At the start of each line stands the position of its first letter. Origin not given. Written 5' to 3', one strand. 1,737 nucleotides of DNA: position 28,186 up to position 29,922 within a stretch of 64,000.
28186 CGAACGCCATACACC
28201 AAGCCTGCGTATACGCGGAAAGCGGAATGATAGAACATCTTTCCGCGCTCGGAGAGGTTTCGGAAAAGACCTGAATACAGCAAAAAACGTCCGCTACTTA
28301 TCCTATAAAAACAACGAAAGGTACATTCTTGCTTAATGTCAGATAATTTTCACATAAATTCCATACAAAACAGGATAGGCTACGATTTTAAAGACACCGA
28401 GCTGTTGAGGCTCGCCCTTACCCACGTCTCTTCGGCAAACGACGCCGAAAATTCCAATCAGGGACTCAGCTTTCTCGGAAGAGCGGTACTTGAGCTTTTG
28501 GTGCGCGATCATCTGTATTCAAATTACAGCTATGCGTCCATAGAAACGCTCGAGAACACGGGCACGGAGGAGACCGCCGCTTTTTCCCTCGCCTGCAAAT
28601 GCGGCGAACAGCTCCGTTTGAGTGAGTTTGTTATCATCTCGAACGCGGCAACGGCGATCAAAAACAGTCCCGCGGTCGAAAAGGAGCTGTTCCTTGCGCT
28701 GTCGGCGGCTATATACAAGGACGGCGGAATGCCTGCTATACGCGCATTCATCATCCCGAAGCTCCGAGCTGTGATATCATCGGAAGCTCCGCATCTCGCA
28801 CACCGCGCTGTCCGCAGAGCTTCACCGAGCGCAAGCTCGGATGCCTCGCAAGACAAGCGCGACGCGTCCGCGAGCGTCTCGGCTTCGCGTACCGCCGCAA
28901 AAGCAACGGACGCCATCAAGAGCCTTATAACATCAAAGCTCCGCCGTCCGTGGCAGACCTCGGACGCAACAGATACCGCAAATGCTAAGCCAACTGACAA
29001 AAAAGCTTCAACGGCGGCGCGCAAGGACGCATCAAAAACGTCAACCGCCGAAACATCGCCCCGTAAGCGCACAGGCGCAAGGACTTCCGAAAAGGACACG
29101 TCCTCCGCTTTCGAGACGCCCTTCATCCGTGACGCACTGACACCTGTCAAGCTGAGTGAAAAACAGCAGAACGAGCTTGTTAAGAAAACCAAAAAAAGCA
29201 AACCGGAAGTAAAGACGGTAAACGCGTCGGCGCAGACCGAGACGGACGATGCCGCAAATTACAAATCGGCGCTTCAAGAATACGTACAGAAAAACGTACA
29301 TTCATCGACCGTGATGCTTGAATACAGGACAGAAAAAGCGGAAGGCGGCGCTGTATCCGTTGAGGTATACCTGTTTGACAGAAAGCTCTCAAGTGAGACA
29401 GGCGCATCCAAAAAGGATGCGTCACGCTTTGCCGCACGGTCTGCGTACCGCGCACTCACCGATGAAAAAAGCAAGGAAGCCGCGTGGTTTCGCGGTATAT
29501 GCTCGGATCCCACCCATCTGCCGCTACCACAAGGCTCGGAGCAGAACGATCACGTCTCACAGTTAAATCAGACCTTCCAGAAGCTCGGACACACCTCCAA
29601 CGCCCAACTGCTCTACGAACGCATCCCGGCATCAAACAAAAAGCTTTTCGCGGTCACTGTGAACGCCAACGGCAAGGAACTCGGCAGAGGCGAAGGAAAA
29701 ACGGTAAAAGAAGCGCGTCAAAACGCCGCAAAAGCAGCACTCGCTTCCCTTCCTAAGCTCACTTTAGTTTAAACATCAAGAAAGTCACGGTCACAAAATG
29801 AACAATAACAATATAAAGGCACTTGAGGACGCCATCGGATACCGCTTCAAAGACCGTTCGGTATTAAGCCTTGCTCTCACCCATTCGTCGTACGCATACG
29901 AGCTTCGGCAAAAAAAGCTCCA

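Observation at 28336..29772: Catalytically dead RNase III paralogue with two dsRNA-binding domains directly upstream of the real rnc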

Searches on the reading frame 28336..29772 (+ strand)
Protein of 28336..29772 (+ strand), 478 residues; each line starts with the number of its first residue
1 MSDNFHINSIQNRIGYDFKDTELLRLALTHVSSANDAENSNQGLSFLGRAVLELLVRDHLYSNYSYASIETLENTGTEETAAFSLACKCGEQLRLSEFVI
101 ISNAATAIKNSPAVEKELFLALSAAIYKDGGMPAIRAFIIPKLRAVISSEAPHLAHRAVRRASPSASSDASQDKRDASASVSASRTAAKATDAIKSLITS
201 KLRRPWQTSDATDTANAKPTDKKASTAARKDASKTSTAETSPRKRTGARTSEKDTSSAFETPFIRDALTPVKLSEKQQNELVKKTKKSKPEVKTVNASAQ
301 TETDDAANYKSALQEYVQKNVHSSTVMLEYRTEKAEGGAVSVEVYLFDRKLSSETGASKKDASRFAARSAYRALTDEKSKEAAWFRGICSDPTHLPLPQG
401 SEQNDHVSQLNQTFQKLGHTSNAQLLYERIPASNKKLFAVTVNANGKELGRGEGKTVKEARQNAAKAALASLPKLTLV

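Call 3: search_protein_families(library=pfam, proteins=[window:28336-29772:+], max_evalue=1)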
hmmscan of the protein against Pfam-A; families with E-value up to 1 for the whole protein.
window:28336-29772:+ (478 aa): 6 families
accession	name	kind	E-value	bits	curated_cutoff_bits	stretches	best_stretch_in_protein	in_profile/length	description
PF00035.32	dsrm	-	9.9e-23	80.9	23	2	407-472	2-66/66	Double-stranded RNA binding motif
PF14622.11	Ribonucleas_3_3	-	1.5e-16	61.1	35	1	20-142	1-123/128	Ribonuclease-III-like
PF00636.31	Ribonuclease_3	-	6.6e-08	33.7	27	1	42-131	1-102/102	Ribonuclease III domain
PF20932.3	Dicer_dsRBD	-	0.032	15.2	26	1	438-474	49-85/89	Dicer, dsRNA-binding domain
PF23900.1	PRS2_N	-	0.094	12.9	27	1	310-352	14-56/79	PRS2 N-terminal domain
PF24995.1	DSRM_2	-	0.74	10.7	27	0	430-472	33-77/79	dsRNA binding domain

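Call 4: search_protein_families(library=ncbifam, proteins=[window:28336-29772:+], max_evalue=1)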
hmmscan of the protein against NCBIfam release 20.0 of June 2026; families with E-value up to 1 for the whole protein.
window:28336-29772:+ (478 aa): 1 family
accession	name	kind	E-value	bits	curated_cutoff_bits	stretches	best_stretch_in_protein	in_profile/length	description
TIGR02191.1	RNaseIII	equivalog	2.2e-35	122.2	166.25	3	11-150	2-144/219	ribonuclease III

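Call 6: find_homologous_proteins(query=window:28336-29772:+, max_evalue=0.001)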
Query window:28336-29772:+ (478 aa): 51 proteins with E <= 0.001 among 8000 candidates.
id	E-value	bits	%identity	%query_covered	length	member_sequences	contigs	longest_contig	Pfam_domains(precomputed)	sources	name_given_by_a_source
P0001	0.0e+0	1010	100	100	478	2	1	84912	PF00636.32,PF14622.12,PF00035.33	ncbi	-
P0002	1.7e-180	619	64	100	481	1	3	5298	PF00636.32,PF14622.12,PF00035.33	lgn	-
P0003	1.1e-109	386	49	99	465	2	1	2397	PF00636.32,PF14622.12,PF00035.33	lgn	-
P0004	3.9e-95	338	42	99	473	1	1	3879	PF14622.12,PF00035.33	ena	-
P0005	8.1e-91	323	48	42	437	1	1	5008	PF00636.32,PF14622.12,PF00035.33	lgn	-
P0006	1.0e-89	320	41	99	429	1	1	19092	PF00636.32,PF14622.12,PF00035.33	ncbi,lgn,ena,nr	ncbi:MAG: hypothetical protein IKB34_09455 [Clostridia bacterium]|nr:hypothetical protein [Clostridi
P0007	1.1e-87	313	41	99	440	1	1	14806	PF00636.32,PF14622.12,PF00035.33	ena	-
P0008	1.8e-84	303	40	99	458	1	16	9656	PF14622.12,PF00035.33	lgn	-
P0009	1.0e-83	300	40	99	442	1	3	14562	PF00636.32,PF14622.12,PF00035.33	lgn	-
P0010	7.4e-82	294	37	99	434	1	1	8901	PF00636.32,PF14622.12,PF00035.33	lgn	-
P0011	6.6e-81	291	39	99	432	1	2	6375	PF00636.32,PF14622.12,PF00035.33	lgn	-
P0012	1.5e-80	290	39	99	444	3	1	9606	PF14622.12,PF00035.33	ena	-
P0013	1.1e-79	287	40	99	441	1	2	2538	PF14622.12,PF00035.33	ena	-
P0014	1.3e-79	287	38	99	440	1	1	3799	PF14622.12,PF00035.33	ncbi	-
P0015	8.3e-78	281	38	93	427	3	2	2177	PF14622.12,PF00035.33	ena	-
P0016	3.1e-55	206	36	80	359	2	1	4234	PF00035.33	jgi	-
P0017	7.8e-17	80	38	30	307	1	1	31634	PF00636.32,PF14622.12,PF00035.33,PF09413.16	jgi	jgi:ribonuclease-3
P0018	1.4e-15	76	38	28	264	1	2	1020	PF00636.32,PF14622.12,PF00035.33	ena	-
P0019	2.4e-15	75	33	29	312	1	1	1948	PF00636.32,PF22935.2,PF14622.12,PF00035.33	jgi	-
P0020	1.5e-14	72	29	29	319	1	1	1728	PF00636.32,PF14622.12,PF00035.33,PF09413.16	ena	-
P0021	2.3e-14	72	34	32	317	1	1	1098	PF00636.32,PF14622.12,PF00035.33,PF09413.16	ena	-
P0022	2.7e-14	71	33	29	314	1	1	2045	PF00636.32,PF14622.12,PF00035.33,PF09413.16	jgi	jgi:ribonuclease-3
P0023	1.5e-13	69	32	29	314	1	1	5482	PF00636.32,PF14622.12,PF00035.33,PF09413.16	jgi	jgi:ribonuclease-3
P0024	4.4e-13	67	34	31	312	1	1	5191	PF00636.32,PF14622.12,PF00035.33,PF09413.16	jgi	jgi:ribonuclease-3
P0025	1.2e-12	66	31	31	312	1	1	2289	PF00636.32,PF14622.12,PF00035.33,PF09413.16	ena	-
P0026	2.3e-12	65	32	29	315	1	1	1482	PF00636.32,PF14622.12,PF00035.33,PF09413.16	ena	-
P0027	3.3e-12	65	31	29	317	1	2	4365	PF00636.32,PF14622.12,PF00035.33,PF09413.16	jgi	jgi:ribonuclease III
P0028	3.9e-12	64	34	29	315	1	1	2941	PF00636.32,PF14622.12,PF00035.33,PF09413.16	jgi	jgi:ribonuclease III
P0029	6.0e-12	64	31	29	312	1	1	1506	PF14709.14,PF00636.32,PF14622.12,PF00035.33,PF09413.16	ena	-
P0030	9.4e-12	63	32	29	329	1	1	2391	PF00636.32,PF14622.12,PF00035.33,PF09413.16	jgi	jgi:ribonuclease-3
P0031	3.8e-11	61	28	31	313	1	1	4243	PF00636.32,PF14622.12,PF00035.33,PF09413.16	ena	-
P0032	5.6e-11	60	32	27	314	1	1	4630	PF00636.32,PF14622.12,PF00035.33,PF09413.16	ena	-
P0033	1.5e-10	59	33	31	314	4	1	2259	PF00636.32,PF22935.2,PF14622.12,PF00035.33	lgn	-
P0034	7.4e-10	57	32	28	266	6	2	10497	PF00636.32,PF22935.2,PF14622.12,PF00035.33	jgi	jgi:ribonuclease III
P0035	1.4e-7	49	33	26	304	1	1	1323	PF00636.32,PF14622.12,PF00035.33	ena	-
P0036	1.2e-6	46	33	27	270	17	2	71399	PF00636.32,PF22935.2,PF14622.12,PF00035.33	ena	-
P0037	1.2e-6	46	32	26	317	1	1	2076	PF00636.32,PF14622.12,PF00035.33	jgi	jgi:ribonuclease-3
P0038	1.3e-6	46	33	27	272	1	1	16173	PF00636.32,PF22935.2,PF14622.12,PF00035.33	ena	-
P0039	2.9e-6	45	33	18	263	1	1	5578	PF00636.32,PF22935.2,PF14622.12,PF00035.33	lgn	-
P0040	3.3e-6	45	28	35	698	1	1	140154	PF07714.24,PF00069.32,PF03109.23,PF00035.33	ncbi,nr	ncbi:hypothetical protein LDENG_00243260 [Lucifuga dentata]|nr:hypothetical protein LDENG_00243260 [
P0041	6.5e-6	44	30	27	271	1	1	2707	PF00636.32,PF22935.2,PF14622.12,PF00035.33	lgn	-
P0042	8.6e-5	40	30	26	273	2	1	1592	PF14709.14,PF00636.32,PF14622.12,PF00035.33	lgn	-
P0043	1.0e-4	40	30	28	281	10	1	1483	PF00636.32,PF14622.12,PF00035.33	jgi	jgi:ribonuclease-3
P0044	1.3e-4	40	27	28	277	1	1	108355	PF00636.32,PF22935.2,PF14622.12,PF00035.33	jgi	jgi:ribonuclease III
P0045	2.1e-4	39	27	27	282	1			PF00636.32,PF22935.2,PF14622.12,PF00035.33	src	-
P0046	2.5e-4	39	30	27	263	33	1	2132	PF00636.32,PF22935.2,PF14622.12,PF00035.33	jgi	jgi:ribonuclease III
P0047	4.5e-4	38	32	25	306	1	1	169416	PF00636.32,PF14622.12,PF00035.33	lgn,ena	-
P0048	4.7e-4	38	27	27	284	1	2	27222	PF00636.32,PF22935.2,PF14622.12,PF00035.33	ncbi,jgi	ncbi:MAG: ribonuclease III [Candidatus Acidiferrum sp.]|jgi:ribonuclease-3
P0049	4.7e-4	38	28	27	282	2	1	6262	PF00636.32,PF22935.2,PF14622.12,PF00035.33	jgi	-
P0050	7.5e-4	37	28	27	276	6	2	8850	PF00636.32,PF22935.2,PF14622.12,PF00035.33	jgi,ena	-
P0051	8.3e-4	37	29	27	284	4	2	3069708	PF00636.32,PF22935.2,PF14622.12,PF00035.33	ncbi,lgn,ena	-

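Call 12: find_related_loci(query=A2, collection=genome_contigs, flank=6000)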
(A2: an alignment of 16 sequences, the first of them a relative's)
Query A2 (478 aa) in genome_contigs; peptide patterns used: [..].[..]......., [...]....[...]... (x = any residue, [..] = any of these).
479 stretches matched a pattern; 392 encode a relative of the query (tblastn E <= 1e-3); the best 80 are kept; 80 distinct loci.
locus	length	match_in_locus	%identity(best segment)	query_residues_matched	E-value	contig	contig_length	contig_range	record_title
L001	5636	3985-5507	41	1-472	6e-94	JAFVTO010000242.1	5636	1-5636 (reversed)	MAG: Clostridia bacterium isolate RGIG5382 Sheep_Colon-3__c1037440, whole genome shotgun sequence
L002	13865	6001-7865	32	1-472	1e-65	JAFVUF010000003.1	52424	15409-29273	MAG: Clostridia bacterium isolate RGIG5399 Sheep_Colon-3__c510, whole genome shotgun sequence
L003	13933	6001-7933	33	1-472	1e-62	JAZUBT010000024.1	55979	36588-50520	MAG: Eubacteriales bacterium isolate T1900045316_YK20190005.MAGScoT_cleanbin_000009 SGB_6288_k141_2167170, whole genome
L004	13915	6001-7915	33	1-472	1e-60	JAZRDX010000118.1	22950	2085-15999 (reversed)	MAG: Eubacteriales bacterium isolate T1900045503_YK20190197.MAGScoT_cleanbin_000011 SGB_7511_k141_2825430, whole genome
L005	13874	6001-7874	33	1-472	1e-60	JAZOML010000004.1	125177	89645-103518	MAG: Eubacteriales bacterium isolate T1900045648_YK20190342.MAGScoT_cleanbin_000010 SGB_8181_k141_1230899, whole genome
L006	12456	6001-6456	35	4-148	4e-16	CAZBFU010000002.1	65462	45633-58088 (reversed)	MAG TPA_asm: uncultured Pseudomonadales bacterium isolate SRP342105_co1_165 genome assembly, contig: NODE_539_length_654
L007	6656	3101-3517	34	7-140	2e-15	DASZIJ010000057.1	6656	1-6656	MAG TPA_asm: Candidatus Rhabdochlamydia sp. isolate SMAG_U6599 k141_4887611, whole genome shotgun sequence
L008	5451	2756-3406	33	9-472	2e-15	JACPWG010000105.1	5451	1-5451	MAG: Planctomycetota bacterium isolate NC_groundwater_805_Pr6_B-0.1um_69_24 kurt_kritikos_18_scaffold_17493, whole genom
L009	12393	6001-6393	34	7-140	7e-15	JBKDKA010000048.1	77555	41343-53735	MAG: Planctomyces sp. isolate samp_2119_VAMB_332 samp_2119_948561, whole genome shotgun sequence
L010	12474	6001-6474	31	2-157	1e-14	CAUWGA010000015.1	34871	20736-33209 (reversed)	MAG: uncultured Clostridia bacterium isolate ERS329807__bin34 genome assembly, contig: ERS329807_NODE_1231_length_34871_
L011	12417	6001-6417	33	7-140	1e-14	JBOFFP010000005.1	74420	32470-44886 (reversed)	MAG: Candidatus Rhabdochlamydia sp. isolate WFFMC_MAG_095 k139_97910_flag=0_multi=95.9488_len=74420, whole genome shotgu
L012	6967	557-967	34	7-143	1e-14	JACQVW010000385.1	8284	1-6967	MAG: Planctomycetota bacterium isolate NC_groundwater_1473_Ag_S-0.65um_71_22 S_p65_S5_coassembly_k141_2466451, whole gen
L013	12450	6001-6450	32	10-157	2e-14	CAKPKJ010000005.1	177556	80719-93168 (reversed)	MAG: uncultured Clostridia bacterium isolate REFINED_METABAT215_TOP10_CONTIGS_1500_ASSEMBLY_K77_MERGED__Hadza_MoBio_hadz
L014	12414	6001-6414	34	7-139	2e-14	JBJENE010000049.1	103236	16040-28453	MAG: Butyrivibrio sp. isolate LOHA14_bin.032 NODE_46_length_103236_cov_8.512575, whole genome shotgun sequence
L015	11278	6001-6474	31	2-157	2e-14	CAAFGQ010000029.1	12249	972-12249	MAG TPA_asm: Clostridia bacterium, isolate HGM13654, WGS project CAAFGQ010000000 data, contig: SRS143598_2_k99_33338, wh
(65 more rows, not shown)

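Call 15: search_protein_representatives(alignment_id=A2)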
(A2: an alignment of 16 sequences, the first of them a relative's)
Query: 16 sequences, 444 profile positions. Proteins with E-value up to 0.001 (for the whole library): 17444; up to 1e-10: 6493; up to 1e-30: 46. The best 150 are listed.
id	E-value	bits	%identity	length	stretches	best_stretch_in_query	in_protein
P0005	1.3e-201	686.9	-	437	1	1-441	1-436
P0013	1.0e-185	634.6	-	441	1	1-439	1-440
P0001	5.5e-174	595.9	-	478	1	1-442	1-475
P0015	1.6e-171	587.7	-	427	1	13-442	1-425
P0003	2.9e-169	580.3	-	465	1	1-441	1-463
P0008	3.5e-164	563.6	-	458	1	1-441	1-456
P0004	9.7e-163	558.8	-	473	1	1-443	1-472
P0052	1.5e-146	505.5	-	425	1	1-442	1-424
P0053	1.7e-96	340.5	-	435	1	1-440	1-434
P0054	3.7e-88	313.0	-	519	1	1-439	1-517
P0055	5.5e-88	312.5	-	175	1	1-173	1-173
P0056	7.6e-86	305.4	-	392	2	212-439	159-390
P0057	1.3e-85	304.6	-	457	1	1-440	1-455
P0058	6.2e-85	302.4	-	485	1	2-440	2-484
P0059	7.4e-85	302.2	-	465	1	3-440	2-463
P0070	1.0e-47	179.8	-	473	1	1-439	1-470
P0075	1.2e-35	140.0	-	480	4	10-138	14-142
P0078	2.4e-34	135.7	-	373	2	7-142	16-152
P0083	2.6e-32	128.9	-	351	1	4-340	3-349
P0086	6.7e-32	127.6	-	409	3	17-153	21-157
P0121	9.0e-29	117.3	-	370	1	6-340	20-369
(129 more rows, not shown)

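Call 16: find_encoding_contigs(protein=P0001, flank=3000, max_places=3)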
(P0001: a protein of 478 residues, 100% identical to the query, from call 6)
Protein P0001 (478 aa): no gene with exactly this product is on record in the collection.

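Call 21: search_solved_structures(query=window:28336-29772:+, max_evalue=0.001, show_alignments=3)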
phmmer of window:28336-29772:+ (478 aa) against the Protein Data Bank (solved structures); distinct sequences matched with E-value up to 0.001: 27.
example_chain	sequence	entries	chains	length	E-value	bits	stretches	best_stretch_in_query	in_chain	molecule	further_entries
1o0w_A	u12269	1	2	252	2e-16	63.5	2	7-138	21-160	Ribonuclease III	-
3n3w_A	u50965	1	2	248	3e-11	46.5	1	6-136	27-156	Ribonuclease III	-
3o2r_A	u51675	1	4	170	5.1e-08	35.8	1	6-136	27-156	Ribonuclease III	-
2a11_A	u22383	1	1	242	2.5e-07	33.6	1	12-152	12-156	Ribonuclease III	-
2ez6_A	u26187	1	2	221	3.7e-07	33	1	8-134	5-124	Ribonuclease III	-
1rc7_A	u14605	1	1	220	4.1e-07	32.9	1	8-134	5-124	Ribonuclease III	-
1yz9_A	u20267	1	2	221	4.4e-07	32.8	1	8-134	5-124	Ribonuclease III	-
1yyo_A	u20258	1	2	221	4.4e-07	32.8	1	8-134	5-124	Ribonuclease III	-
1yyk_A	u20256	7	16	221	6.4e-07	32.2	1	8-134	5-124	Ribonuclease III | Ribonuclease 3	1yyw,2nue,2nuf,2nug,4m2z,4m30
6lxd_A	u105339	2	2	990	1.4e-06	31.1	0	39-134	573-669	Ribonuclease 3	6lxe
6v5c_A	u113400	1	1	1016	1.6e-06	30.9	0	39-134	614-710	Ribonuclease 3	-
5b16_A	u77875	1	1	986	1.9e-06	30.6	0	39-134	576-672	Ribonuclease 3,DROSHA,Ribonuclease 3,DROSHA,Ribonuclease 3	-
6v5b_A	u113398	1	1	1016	2.6e-06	30.2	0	39-134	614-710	Ribonuclease 3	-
9asm_A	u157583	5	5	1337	9e-06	28.5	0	39-134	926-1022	Isoform 4 of Drosha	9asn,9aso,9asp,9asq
8hf1_A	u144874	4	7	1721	1.2e-05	28.1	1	5-105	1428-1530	Dicer-2, isoform A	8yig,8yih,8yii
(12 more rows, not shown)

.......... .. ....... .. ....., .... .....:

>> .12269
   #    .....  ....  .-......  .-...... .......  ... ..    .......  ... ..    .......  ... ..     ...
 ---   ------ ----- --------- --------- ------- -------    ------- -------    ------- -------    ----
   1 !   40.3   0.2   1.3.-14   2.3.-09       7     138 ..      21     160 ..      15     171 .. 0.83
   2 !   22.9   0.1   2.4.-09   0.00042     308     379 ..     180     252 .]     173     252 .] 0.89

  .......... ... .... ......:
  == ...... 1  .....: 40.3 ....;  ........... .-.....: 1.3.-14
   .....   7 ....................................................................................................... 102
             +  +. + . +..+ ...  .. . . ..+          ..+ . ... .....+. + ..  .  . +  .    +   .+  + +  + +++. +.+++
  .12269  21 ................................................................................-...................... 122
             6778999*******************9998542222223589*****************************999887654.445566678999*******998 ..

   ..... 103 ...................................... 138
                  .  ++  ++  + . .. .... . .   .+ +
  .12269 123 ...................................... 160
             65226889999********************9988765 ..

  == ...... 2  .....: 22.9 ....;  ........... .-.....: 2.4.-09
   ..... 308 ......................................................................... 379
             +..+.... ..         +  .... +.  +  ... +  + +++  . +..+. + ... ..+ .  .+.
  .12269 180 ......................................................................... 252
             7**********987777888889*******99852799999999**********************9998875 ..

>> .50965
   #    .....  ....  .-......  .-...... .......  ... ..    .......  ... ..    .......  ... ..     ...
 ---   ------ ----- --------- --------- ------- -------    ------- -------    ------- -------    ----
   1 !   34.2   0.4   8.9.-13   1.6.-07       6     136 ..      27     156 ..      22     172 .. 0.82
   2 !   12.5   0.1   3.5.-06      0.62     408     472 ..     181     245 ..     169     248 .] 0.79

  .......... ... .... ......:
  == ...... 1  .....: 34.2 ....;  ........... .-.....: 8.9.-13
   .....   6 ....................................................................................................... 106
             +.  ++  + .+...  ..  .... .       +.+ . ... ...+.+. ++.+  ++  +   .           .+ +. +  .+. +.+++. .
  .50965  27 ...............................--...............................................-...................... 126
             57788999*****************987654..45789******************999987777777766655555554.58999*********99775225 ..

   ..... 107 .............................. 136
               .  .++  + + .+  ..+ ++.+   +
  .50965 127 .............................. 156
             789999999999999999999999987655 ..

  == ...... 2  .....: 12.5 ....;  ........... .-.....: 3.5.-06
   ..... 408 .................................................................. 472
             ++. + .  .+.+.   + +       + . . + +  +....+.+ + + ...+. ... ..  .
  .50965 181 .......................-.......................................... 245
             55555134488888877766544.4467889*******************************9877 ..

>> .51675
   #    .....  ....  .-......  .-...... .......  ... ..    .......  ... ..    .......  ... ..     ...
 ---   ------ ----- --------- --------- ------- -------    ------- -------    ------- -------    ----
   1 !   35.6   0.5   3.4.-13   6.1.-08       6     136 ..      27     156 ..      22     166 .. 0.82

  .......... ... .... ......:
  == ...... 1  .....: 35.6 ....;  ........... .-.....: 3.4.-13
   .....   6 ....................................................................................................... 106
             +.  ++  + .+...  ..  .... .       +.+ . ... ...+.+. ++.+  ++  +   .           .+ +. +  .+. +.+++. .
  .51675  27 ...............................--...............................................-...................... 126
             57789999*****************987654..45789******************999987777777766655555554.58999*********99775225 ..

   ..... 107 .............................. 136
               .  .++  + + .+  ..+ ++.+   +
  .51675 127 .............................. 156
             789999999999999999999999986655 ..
